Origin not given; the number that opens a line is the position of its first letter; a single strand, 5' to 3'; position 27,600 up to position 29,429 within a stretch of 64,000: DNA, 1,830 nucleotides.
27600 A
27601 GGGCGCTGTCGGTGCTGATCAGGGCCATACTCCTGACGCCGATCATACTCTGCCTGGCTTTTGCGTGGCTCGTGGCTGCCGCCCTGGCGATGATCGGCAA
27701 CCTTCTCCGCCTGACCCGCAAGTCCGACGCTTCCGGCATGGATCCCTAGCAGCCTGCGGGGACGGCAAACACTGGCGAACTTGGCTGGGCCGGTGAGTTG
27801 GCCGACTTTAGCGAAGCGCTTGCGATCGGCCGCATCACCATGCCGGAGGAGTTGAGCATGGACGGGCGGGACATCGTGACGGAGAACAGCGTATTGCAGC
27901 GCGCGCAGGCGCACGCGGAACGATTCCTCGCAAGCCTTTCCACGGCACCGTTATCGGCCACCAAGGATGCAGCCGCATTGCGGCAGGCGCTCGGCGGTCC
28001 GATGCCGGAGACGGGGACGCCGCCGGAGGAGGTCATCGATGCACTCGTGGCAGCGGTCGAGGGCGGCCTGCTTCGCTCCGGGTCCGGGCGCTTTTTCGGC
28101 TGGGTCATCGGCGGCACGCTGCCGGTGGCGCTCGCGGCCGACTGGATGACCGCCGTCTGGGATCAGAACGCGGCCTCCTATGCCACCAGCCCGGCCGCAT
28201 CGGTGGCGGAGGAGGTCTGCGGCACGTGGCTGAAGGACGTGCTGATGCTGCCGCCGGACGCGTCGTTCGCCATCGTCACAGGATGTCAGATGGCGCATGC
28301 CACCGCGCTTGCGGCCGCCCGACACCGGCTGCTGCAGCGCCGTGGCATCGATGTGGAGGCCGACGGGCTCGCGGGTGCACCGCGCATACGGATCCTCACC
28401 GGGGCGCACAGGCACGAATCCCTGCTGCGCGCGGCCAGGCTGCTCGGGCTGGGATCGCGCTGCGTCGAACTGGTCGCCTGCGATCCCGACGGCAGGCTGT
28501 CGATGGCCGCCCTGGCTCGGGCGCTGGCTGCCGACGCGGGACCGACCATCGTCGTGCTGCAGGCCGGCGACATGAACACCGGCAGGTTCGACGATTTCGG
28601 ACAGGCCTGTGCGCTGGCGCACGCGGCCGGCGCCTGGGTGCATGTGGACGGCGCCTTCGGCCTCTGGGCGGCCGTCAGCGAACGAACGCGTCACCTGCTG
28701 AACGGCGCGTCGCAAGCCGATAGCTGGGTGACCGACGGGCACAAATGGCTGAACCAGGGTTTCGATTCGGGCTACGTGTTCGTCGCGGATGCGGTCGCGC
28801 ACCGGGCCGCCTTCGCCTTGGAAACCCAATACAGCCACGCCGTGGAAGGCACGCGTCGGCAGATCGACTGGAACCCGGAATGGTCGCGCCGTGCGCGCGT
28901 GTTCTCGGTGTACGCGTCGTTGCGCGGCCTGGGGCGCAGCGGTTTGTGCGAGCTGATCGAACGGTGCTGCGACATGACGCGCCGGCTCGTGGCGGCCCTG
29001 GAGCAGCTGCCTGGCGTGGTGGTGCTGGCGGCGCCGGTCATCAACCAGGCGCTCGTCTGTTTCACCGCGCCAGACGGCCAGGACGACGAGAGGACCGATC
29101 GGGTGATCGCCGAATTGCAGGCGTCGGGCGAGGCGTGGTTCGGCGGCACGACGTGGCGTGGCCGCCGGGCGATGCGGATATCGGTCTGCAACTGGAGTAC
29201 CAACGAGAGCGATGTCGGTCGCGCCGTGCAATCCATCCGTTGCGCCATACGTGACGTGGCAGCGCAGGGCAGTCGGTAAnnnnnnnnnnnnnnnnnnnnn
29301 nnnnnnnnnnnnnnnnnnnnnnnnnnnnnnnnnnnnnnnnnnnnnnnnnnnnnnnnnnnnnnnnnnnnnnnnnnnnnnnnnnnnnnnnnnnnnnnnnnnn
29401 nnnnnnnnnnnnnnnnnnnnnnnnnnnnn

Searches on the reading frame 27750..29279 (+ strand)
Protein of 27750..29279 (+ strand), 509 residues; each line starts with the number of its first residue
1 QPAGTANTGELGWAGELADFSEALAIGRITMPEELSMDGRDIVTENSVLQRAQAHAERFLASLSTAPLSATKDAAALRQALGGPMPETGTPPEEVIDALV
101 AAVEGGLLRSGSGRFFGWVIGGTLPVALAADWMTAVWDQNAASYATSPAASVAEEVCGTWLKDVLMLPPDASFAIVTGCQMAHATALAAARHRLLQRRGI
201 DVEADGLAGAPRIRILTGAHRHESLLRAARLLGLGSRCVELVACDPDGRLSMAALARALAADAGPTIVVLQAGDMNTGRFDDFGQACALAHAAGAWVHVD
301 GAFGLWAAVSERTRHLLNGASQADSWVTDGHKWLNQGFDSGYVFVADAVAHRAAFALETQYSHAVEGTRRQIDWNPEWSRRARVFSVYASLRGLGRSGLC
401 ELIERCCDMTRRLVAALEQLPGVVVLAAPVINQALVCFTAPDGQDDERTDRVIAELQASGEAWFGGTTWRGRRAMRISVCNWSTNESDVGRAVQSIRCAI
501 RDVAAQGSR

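Call 8: search_protein_families(library=pfam, proteins=[window:27750-29279:+], max_evalue=0.001)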
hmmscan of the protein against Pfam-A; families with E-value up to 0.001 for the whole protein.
window:27750-29279:+ (509 aa): 2 families
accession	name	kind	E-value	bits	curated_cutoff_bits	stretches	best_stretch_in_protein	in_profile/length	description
PF00282.25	Pyridoxal_deC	-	2.5e-35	122.4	27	1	93-439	20-373/375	Pyridoxal-dependent decarboxylase conserved domain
PF00266.25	Aminotran_5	-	0.00028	20.4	21.5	1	214-302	90-177/371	Aminotransferase class-V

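Call 15: search_protein_families(library=ncbifam, proteins=[window:27750-29279:+], max_evalue=0.001)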
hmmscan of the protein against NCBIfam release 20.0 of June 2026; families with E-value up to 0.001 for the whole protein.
window:27750-29279:+ (509 aa): 5 families
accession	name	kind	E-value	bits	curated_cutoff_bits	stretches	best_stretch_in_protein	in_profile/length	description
NF052646.1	DABADecarRhbB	equivalog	1.3e-34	119.6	900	1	125-504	110-486/491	L-2,4-diaminobutyrate decarboxylase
TIGR03799.1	NOD_PanD_pyr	equivalog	2.6e-25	88.8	606.1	1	174-431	163-430/522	pyridoxal-dependent aspartate 1-decarboxylase PanP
TIGR03812.1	tyr_de_CO2_Arch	equivalog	5.5e-10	38.6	299.4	1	153-444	60-330/375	tyrosine decarboxylase MfnA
TIGR03811.1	tyr_de_CO2_Ent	equivalog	1.2e-06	27.3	905.3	0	110-163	81-134/608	tyrosine decarboxylase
NF002748.0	PRK02769.1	equivalog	0.00012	20.9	305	1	220-364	118-263/382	histidine decarboxylase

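Call 74: search_solved_structures(query=window:27798-29279:+, max_evalue=1e-10)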
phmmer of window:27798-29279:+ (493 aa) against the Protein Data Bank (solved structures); distinct sequences matched with E-value up to 1e-10: 29.
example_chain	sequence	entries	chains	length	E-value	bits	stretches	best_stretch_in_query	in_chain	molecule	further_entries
7xin_A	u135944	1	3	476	4.3e-32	114.5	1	47-481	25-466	DOPA decarboxylase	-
4rit_B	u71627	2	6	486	4.3e-32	114.5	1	65-473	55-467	Pyridoxal-dependent decarboxylase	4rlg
4riz_A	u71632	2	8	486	6.4e-31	110.6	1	65-473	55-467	Pyridoxal-dependent decarboxylase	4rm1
4rj0_B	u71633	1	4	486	8.2e-31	110.3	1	65-473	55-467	Pyridoxal-dependent decarboxylase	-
6enz_A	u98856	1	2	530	3.3e-27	98.4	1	60-422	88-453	Acidic amino acid decarboxylase GADL1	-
1js3_A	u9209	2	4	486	2.2e-25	92.3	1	63-486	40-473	DOPA decarboxylase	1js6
9dui_A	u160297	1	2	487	2.3e-25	92.3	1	63-486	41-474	Aromatic-L-amino-acid decarboxylase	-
4obu_E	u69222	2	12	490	3.7e-25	91.6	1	69-476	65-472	Pyridoxal-dependent decarboxylase domain protein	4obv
6khn_A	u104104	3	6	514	8.5e-24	87.1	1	32-476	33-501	Tryptophan decarboxylase 1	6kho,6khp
5o5c_A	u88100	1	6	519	1.9e-23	86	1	108-477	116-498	Putative decarboxylase involved in desferrioxamine biosynthesis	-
8zpi_A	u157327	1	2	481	2.9e-23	85.4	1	67-474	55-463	Diaminobutyrate-2-oxoglutarate transaminase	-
9hrh_A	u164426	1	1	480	1.2e-22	83.3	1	61-487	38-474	Aromatic-L-amino-acid decarboxylase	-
3rbf_A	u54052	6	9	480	1.5e-22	83.1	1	61-487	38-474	Aromatic-L-amino-acid decarboxylase | aromatic L-amino acid decarboxylase | Dopa decarboxylase (Aromatic L-amino acid decarboxylase)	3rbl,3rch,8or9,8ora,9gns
9hri_A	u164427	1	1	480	2.5e-22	82.3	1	61-487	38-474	Aromatic-L-amino-acid decarboxylase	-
6eeq_A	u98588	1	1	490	4.7e-22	81.4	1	42-456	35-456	4-hydroxyphenylacetaldehyde synthase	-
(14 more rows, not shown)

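Call 75: search_solved_structures(query=window:27798-29279:+, max_evalue=1e-24, show_alignments=5)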
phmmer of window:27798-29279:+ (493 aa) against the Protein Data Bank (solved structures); distinct sequences matched with E-value up to 1e-24: 8.
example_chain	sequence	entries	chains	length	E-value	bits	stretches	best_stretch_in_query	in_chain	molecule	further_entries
7xin_A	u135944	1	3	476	4.3e-32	114.5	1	47-481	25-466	DOPA decarboxylase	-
4rit_B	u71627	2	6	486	4.3e-32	114.5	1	65-473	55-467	Pyridoxal-dependent decarboxylase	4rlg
4riz_A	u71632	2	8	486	6.4e-31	110.6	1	65-473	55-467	Pyridoxal-dependent decarboxylase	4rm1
4rj0_B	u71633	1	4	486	8.2e-31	110.3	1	65-473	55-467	Pyridoxal-dependent decarboxylase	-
6enz_A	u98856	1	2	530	3.3e-27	98.4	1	60-422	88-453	Acidic amino acid decarboxylase GADL1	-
1js3_A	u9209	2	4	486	2.2e-25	92.3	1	63-486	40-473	DOPA decarboxylase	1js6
9dui_A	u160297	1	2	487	2.3e-25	92.3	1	63-486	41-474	Aromatic-L-amino-acid decarboxylase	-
4obu_E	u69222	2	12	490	3.7e-25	91.6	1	69-476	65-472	Pyridoxal-dependent decarboxylase domain protein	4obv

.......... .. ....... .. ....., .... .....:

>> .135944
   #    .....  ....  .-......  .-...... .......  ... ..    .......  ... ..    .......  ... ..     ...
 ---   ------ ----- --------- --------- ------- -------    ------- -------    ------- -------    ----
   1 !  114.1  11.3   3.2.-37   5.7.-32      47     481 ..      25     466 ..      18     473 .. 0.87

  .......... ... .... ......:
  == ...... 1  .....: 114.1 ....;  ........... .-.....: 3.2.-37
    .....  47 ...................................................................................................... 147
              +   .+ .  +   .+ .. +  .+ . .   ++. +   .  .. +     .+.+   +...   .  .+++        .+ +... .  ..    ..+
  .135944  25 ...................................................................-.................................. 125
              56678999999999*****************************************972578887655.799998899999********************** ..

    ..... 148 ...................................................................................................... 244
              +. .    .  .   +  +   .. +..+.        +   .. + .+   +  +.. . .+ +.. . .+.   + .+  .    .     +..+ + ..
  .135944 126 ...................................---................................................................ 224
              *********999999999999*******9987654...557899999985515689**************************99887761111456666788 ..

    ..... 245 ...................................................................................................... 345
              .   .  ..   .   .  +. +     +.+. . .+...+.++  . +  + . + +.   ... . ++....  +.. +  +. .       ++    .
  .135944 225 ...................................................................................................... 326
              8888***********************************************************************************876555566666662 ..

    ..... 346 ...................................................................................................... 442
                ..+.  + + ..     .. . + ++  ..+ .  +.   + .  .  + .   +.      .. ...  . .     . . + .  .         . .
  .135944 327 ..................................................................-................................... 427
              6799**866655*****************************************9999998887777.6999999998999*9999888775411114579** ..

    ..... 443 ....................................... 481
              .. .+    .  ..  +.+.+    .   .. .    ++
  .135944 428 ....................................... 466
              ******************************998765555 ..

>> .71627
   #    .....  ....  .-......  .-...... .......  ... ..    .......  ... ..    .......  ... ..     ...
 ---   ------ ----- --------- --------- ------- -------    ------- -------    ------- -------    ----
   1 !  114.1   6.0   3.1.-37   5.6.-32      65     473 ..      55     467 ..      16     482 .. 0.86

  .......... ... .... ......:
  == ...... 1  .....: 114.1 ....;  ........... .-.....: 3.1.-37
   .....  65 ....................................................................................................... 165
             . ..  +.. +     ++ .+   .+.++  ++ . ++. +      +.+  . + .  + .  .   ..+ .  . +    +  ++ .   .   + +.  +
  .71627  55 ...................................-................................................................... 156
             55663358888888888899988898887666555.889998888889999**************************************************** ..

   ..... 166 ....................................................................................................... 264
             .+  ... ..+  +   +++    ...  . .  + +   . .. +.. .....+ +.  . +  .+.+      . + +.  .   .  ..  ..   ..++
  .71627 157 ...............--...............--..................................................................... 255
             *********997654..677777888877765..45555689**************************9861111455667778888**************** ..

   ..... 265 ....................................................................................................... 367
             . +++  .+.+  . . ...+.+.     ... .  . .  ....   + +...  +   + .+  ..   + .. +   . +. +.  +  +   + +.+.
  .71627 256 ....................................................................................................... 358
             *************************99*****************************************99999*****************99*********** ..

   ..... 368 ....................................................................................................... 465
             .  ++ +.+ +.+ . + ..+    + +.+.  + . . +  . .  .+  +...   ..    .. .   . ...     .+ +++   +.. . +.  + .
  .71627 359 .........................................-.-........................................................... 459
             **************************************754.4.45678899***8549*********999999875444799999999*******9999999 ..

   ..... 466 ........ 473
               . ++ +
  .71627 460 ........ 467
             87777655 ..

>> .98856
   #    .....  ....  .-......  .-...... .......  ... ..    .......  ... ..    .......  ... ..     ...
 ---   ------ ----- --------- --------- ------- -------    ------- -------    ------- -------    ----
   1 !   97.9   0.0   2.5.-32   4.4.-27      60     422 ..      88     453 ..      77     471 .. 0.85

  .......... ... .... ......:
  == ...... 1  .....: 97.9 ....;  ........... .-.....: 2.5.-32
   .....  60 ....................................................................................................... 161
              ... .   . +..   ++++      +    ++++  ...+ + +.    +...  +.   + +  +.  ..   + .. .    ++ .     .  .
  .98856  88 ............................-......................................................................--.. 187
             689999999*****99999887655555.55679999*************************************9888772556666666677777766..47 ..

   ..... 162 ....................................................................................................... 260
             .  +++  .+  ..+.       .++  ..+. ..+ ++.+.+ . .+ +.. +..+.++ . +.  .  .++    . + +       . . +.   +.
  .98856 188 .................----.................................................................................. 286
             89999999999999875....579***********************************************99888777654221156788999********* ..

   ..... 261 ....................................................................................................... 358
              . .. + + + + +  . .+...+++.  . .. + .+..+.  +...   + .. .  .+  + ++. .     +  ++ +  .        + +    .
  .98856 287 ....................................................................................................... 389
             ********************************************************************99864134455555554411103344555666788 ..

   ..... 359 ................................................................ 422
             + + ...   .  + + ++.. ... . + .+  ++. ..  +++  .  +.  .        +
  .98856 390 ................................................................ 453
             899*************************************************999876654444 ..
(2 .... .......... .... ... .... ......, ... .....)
